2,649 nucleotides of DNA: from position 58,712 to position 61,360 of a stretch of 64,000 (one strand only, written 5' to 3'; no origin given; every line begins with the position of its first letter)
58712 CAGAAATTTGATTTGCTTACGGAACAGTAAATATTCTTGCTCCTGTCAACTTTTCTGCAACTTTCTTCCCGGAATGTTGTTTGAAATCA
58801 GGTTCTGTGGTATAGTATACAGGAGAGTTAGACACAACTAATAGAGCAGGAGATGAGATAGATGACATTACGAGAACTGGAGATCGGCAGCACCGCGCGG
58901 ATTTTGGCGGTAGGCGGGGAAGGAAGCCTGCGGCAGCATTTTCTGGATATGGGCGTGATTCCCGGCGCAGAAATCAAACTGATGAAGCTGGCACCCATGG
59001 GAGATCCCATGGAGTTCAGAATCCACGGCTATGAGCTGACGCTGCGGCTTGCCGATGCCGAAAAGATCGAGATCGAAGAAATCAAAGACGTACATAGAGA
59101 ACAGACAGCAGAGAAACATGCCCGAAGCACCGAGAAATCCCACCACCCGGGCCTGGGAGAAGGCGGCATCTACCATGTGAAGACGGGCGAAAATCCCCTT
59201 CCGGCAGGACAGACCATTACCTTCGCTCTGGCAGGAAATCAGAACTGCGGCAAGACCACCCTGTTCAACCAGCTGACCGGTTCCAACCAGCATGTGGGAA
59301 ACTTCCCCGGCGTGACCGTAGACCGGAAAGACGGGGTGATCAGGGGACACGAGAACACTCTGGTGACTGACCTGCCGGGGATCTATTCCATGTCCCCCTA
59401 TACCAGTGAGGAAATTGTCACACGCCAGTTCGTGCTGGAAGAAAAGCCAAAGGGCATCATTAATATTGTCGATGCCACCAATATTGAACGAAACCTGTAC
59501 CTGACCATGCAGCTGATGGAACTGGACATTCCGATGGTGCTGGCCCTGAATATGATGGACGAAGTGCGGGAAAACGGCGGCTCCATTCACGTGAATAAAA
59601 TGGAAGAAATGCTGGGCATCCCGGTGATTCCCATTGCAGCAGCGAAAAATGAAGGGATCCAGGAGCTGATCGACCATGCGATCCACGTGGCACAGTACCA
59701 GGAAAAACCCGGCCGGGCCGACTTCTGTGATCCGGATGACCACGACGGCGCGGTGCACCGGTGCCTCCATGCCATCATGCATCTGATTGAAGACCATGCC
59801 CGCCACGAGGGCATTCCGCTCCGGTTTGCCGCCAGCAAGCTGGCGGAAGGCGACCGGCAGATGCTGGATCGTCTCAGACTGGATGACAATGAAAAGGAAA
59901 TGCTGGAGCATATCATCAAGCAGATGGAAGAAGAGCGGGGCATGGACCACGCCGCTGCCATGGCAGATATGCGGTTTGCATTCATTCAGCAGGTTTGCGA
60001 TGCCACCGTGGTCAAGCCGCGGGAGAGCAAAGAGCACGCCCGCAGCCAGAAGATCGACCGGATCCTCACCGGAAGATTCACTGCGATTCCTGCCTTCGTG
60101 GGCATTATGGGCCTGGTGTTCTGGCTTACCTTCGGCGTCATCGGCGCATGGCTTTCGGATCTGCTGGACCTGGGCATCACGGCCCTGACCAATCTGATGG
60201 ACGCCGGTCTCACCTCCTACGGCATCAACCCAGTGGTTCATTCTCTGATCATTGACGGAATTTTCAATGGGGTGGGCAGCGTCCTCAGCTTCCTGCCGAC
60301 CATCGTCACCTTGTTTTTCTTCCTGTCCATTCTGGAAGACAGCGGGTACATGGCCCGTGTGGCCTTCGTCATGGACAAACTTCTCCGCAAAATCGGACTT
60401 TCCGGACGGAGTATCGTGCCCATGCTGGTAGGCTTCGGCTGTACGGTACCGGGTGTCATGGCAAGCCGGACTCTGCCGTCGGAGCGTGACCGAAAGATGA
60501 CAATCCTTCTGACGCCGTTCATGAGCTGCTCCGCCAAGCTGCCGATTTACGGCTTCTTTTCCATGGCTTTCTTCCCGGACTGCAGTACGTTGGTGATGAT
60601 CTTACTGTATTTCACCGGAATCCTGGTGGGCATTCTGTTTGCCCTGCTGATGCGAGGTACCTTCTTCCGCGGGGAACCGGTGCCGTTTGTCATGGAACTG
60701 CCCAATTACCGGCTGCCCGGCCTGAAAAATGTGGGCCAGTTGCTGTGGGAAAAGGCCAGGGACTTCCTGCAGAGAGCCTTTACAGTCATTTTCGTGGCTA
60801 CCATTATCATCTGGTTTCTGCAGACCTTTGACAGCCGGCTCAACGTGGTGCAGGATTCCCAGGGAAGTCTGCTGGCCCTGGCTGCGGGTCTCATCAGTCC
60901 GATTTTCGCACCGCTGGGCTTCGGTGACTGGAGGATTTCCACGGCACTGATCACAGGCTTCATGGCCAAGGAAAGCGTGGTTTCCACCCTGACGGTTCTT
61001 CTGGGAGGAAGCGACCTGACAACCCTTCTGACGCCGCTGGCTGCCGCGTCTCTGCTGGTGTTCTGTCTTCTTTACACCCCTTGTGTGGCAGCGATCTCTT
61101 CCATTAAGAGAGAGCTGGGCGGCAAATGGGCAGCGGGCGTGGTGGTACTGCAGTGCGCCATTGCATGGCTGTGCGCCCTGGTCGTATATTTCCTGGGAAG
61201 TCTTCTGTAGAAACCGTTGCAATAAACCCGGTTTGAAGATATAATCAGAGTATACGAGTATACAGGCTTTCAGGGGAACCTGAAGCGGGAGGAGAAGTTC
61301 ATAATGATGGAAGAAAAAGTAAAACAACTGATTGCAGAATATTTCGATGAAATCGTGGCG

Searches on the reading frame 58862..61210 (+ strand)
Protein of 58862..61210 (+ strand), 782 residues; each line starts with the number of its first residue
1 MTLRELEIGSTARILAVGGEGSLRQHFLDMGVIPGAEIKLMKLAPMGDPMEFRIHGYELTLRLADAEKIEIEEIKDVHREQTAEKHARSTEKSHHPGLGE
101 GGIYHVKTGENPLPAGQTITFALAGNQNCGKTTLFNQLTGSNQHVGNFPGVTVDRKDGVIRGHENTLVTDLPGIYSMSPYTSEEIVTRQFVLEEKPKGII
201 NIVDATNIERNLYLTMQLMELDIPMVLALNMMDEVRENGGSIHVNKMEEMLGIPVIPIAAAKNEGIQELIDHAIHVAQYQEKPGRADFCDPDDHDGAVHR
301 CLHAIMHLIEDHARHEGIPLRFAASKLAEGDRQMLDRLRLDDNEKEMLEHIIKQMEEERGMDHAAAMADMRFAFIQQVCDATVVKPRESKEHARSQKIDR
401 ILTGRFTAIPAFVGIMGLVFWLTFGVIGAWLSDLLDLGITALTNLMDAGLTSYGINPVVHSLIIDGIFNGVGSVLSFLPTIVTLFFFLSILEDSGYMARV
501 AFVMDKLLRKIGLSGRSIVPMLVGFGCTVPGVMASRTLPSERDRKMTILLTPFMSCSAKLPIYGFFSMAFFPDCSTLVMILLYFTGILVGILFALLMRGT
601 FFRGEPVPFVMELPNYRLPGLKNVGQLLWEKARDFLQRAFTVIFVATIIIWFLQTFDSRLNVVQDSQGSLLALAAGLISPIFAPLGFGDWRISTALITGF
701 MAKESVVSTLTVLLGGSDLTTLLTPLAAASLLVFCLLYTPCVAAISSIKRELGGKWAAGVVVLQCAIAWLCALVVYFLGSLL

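Call 79: search_protein_families(library=pfam, proteins=[window:58862-61210:+], max_evalue=0.00001)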
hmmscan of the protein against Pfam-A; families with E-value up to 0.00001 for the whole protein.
window:58862-61210:+ (782 aa): 6 families
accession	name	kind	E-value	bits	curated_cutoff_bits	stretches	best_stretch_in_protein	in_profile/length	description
PF02421.24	FeoB_N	-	5.6e-66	221.3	27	1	120-272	2-155/156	Ferrous iron transport protein B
PF07670.19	Gate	-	3e-39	134.1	29.6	2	474-566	1-100/104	Nucleoside recognition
PF07664.17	FeoB_C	-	4.3e-19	68.4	26.6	1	579-631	1-54/54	Ferrous iron transport protein B C terminus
PF04023.20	FeoA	-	3.4e-18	65.9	23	1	1-72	1-73/74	FeoA domain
PF01926.29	MMR_HSR1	-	1.7e-17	64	21.9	1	121-230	2-112/113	50S ribosome-binding GTPase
PF17910.6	FeoB_Cyto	-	5.2e-15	56.1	23.4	1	296-383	3-89/90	FeoB cytosolic helical domain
